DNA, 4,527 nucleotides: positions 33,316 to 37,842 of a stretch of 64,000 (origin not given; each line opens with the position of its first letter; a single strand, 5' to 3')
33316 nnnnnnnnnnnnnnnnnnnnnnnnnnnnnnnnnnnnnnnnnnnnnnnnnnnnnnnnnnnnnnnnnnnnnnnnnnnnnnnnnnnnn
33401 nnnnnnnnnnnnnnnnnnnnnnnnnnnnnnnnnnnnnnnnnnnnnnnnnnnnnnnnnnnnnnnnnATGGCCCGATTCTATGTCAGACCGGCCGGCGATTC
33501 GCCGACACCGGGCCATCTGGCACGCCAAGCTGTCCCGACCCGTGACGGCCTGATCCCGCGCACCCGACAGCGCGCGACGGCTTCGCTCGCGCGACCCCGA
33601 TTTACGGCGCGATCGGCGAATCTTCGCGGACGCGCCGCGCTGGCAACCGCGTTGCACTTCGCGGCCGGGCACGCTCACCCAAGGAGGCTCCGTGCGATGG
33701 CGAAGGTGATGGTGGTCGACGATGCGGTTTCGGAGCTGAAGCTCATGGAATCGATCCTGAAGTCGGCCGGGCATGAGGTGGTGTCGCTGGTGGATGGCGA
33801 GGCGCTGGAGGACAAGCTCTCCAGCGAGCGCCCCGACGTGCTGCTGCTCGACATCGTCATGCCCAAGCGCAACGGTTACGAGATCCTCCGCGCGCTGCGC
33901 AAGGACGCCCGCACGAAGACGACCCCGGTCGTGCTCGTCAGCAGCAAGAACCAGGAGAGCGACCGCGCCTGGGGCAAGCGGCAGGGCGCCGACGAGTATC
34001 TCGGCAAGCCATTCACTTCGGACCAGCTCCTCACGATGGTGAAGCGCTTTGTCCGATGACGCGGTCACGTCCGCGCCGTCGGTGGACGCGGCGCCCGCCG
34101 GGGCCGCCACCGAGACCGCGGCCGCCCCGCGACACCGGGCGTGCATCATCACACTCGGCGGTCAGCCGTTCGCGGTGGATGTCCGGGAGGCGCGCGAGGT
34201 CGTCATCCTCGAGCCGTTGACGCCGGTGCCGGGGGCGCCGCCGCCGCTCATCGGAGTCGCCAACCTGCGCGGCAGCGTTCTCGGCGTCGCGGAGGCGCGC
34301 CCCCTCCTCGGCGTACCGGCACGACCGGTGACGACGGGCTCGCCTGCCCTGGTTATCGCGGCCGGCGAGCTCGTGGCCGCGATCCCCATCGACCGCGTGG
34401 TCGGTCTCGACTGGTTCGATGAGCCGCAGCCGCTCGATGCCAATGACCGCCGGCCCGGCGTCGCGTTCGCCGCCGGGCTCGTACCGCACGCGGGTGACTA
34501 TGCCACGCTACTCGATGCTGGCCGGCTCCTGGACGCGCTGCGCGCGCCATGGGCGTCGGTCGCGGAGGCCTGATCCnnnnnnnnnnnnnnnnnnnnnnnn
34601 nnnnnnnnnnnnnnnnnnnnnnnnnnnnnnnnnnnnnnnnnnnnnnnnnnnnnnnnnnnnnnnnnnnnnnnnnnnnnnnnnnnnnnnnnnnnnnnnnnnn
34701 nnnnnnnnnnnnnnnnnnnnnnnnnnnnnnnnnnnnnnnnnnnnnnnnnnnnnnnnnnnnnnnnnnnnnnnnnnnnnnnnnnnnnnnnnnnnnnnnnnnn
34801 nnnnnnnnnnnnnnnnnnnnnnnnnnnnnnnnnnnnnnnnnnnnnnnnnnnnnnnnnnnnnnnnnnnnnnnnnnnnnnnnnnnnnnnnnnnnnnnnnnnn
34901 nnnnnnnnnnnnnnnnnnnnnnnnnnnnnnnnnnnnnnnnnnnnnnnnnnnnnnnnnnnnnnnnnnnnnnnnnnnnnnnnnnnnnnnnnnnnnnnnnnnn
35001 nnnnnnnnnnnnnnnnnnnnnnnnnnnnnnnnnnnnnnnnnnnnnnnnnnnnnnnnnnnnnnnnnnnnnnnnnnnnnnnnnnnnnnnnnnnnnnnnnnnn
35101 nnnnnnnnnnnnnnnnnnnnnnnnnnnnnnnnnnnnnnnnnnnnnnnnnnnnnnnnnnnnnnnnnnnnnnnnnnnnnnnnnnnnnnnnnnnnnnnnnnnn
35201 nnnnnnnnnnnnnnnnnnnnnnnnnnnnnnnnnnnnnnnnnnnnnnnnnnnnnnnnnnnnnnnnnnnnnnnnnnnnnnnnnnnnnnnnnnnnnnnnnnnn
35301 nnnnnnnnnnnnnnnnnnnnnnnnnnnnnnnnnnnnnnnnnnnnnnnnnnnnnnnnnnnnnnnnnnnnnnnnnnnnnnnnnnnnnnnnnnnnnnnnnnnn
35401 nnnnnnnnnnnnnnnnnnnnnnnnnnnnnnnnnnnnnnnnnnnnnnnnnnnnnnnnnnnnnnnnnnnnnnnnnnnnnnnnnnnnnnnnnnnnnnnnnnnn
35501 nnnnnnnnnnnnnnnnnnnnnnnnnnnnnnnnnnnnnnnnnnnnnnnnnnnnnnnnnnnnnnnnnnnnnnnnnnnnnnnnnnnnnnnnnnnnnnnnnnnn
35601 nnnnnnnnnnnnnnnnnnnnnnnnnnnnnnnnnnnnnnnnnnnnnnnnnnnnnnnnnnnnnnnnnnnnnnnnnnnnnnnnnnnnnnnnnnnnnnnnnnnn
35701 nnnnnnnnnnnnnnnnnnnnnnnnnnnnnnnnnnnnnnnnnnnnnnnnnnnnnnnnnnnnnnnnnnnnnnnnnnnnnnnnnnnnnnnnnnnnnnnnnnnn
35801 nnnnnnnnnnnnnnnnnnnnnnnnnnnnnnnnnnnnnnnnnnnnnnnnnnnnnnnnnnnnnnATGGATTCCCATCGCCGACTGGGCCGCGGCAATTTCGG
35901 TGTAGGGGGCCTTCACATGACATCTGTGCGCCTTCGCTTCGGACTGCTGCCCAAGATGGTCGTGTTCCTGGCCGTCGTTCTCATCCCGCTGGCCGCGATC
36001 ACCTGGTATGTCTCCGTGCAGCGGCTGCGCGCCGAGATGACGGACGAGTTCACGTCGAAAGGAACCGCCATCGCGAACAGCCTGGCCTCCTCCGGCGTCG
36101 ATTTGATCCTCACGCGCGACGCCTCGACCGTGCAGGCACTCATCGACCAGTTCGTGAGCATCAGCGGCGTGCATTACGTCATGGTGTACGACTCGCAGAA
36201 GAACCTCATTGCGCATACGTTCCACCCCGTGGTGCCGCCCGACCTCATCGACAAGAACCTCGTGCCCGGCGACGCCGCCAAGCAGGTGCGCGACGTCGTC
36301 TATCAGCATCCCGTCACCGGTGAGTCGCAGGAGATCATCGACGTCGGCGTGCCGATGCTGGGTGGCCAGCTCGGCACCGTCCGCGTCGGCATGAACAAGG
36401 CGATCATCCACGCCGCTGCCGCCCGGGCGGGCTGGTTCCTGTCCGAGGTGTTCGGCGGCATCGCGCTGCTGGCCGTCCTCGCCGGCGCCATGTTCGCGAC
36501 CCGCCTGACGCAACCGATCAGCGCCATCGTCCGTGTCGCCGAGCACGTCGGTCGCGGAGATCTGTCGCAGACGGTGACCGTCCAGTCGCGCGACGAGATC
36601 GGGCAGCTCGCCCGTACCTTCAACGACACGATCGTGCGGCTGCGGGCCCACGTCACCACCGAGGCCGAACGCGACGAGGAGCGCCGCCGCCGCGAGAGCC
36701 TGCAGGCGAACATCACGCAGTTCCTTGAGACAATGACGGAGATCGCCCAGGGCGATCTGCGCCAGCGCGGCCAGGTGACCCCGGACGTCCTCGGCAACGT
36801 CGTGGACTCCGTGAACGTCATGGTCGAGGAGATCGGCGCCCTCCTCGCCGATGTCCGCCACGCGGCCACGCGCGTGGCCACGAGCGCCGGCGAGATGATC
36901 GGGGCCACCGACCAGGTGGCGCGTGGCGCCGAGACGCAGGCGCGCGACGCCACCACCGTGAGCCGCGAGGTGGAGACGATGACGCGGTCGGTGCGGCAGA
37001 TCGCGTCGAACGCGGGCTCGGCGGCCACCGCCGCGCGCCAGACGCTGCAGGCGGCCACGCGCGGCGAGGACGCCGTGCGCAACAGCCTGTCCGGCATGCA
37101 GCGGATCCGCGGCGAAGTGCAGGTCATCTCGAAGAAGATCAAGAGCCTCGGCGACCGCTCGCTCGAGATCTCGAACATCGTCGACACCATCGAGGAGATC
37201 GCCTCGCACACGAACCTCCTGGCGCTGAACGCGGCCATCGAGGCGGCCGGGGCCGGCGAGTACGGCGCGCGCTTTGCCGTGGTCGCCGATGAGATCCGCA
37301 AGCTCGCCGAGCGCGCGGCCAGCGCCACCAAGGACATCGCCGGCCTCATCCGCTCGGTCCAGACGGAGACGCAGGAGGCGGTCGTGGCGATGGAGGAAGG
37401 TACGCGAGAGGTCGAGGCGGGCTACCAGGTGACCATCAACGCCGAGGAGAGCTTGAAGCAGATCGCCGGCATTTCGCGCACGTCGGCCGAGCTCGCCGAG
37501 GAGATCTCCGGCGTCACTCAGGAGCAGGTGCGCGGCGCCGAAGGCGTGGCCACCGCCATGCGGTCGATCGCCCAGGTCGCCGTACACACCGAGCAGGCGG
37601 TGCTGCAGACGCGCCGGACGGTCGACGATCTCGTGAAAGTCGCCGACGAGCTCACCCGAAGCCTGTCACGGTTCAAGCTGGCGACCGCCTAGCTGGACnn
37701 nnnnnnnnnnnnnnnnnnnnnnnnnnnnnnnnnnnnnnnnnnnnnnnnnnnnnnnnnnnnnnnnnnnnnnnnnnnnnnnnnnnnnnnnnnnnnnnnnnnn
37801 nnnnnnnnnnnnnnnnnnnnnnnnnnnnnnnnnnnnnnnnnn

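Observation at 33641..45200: Candidate novel system: a single-operon Pil/Chp chemosensory pathway fused to an MglB/Roadblock polarity-type module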

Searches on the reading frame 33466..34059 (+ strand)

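Call 4: search_protein_families(library=pfam, proteins=[window:33466-34059:+], max_evalue=0.01)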
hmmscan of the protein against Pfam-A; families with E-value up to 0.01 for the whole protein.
window:33466-34059:+ (197 aa): 1 family
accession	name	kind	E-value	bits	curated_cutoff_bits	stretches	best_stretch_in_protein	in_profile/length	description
PF00072.30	Response_reg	-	1.1e-24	87.2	30.2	1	81-193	1-111/111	Response regulator receiver domain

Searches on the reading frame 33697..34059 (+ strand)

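Call 42: search_protein_families(library=ncbifam, proteins=[window:33697-34059:+], max_evalue=0.001)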
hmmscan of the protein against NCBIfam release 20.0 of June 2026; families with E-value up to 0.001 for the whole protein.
window:33697-34059:+ (120 aa): 94 families (the best 25 are shown)
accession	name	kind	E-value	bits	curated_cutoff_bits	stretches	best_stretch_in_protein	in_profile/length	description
NF007135.0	PRK09581.1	equivalog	1.8e-26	93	474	1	1-120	2-121/457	PleD family two-component system response regulator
TIGR02154.1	PhoB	equivalog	4.7e-24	85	296.2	1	2-120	3-121/226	phosphate regulon transcriptional regulator PhoB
NF040534.1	resp_reg_YycF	equivalog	1.6e-22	79.9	340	1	3-119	2-115/231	response regulator YycF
NF007005.1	PRK09468.1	equivalog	4.4e-22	78.7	331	1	2-120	4-120/237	osmolarity response regulator transcription factor OmpR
NF045944.1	ResRegRpaBCyano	equivalog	5.2e-22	78.3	330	1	5-118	1-111/229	response regulator transcription factor RpaB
NF008199.0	PRK10955.1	equivalog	5.8e-22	78.7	341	1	1-119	1-115/232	envelope stress response regulator transcription factor CpxR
NF041866.1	EpsW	equivalog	2.6e-20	72.4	200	1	2-118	6-124/131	exopolysaccharide biosynthesis response regulator EpsW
NF040689.1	MtrAB_MtrA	equivalog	2.9e-20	72.6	300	1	4-118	1-112/219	MtrAB system response regulator MtrA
TIGR01818.1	ntrC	equivalog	7.6e-19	67.8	558.6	1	4-118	1-113/463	nitrogen regulation protein NR(I)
NF053854.1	RespRegPhoBBctds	equivalog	3.6e-18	65.7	270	1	4-118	1-114/225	two-component system response regulator PhoB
NF012023.0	PRK15479.1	equivalog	4.7e-18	65.5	337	1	4-118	3-115/224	transcriptional regulator TctD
NF045717.1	DVU0259_DivK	exception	1.2e-17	64.2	160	1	2-118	3-115/117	DVU0259 family response regulator domain-containing protein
NF008318.0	PRK11107.1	equivalog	1.5e-17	63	890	1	3-119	669-785/920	two-component sensor histidine kinase BarA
NF007982.1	PRK10710.1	equivalog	2.1e-17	63.5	380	1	3-120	9-123/235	envelope stress response regulator BaeR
NF033120.0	vanR_FM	exception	3.2e-17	62.9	460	1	4-117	6-116/231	vancomycin resistance response regulator transcription factor, VanR-F/VanR-M family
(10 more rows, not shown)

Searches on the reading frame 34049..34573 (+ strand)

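Call 4: search_protein_families(library=pfam, proteins=[window:34049-34573:+], max_evalue=0.01)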
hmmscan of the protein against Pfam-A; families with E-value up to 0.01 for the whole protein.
window:34049-34573:+ (174 aa): 1 family
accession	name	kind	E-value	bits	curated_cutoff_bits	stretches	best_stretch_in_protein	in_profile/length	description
PF01584.24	CheW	-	2.8e-20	72.8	23.5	1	33-163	4-136/138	CheW-like domain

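Call 42: search_protein_families(library=ncbifam, proteins=[window:34049-34573:+], max_evalue=0.001)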
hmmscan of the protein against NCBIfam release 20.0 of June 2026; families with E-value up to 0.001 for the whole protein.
window:34049-34573:+ (174 aa): 0 families

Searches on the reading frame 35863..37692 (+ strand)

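Call 4: search_protein_families(library=pfam, proteins=[window:35863-37692:+], max_evalue=0.01)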
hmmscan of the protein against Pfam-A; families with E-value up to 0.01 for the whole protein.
window:35863-37692:+ (609 aa): 3 families
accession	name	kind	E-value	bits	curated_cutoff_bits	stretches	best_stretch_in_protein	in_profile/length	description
PF00015.26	MCPsignal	-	3.6e-37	128.3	34.6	1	390-572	3-171/172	Methyl-accepting chemotaxis protein (MCP) signalling domain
PF00672.30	HAMP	-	3.1e-18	66.3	25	1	211-262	2-53/53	HAMP domain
PF17203.10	sCache_3_2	-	1.5e-10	41.7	28.4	1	56-185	3-134/140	Single cache domain 3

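Call 42: search_protein_families(library=ncbifam, proteins=[window:35917-37692:+], max_evalue=0.001)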
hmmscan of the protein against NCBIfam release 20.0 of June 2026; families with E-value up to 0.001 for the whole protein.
window:35917-37692:+ (591 aa): 18 families
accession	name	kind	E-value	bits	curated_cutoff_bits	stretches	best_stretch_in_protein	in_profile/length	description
NF058645.1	MCPCtpMPsAe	equivalog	6e-46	157.3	900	2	270-587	237-557/558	methyl-accepting chemotaxis protein CtpM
NF041847.1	transduc_aer2_vibrio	equivalog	5.1e-38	130.8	1200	1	264-565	457-731/804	aerotaxis transducer Aer2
NF011615.0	PRK15041.1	equivalog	3.5e-28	98.6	947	1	260-588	216-517/554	methyl-accepting chemotaxis protein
NF047851.1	MCPCitTducer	equivalog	4.8e-28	98.5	900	1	266-589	221-517/553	methyl-accepting chemotaxis citrate transducer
NF011622.0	PRK15048.1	equivalog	1.2e-27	97.3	900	2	259-590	213-517/553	methyl-accepting chemotaxis protein II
NF007309.0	PRK09793.1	equivalog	2.1e-24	86.4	903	1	276-588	228-513/533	methyl-accepting chemotaxis protein IV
NF050802.1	AspChtxCcaA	equivalog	2.2e-20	72.6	1300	1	218-533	380-687/700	aspartate chemotaxis receptor CcaA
NF033092.0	HK_WalK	equivalog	7.5e-16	57.8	725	1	14-267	10-268/594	cell wall metabolism sensor histidine kinase WalK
NF045911.1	TCSHisKinNblS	equivalog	1.4e-10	40.2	1000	1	18-262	21-271/621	two-component system sensor histidine kinase NblS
NF053592.1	HK_near_YfiR_like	equivalog_domain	3.6e-09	36.5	194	1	149-239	128-218/223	sensor histidine kinase, YfiR-like protein-associated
NF007837.0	PRK10549.1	equivalog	6.9e-08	31.6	603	1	171-312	165-293/466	envelope stress sensor histidine kinase BaeS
NF041210.1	his_kin_PieS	equivalog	1.9e-07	30.4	850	1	15-259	16-252/474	two component system sensor histidine kinase PieS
NF012163.2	BaeS_SmeS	equivalog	2.5e-07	30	500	1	182-282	173-263/457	sensor histidine kinase efflux regulator BaeS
NF040691.1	MtrAB_MtrB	equivalog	5.7e-07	28.9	450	1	178-248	191-263/507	MtrAB system histidine kinase MtrB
NF038263.1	prot_phos_SiaA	equivalog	8e-07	28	700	1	170-265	304-401/658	biofilm regulation protein phosphatase SiaA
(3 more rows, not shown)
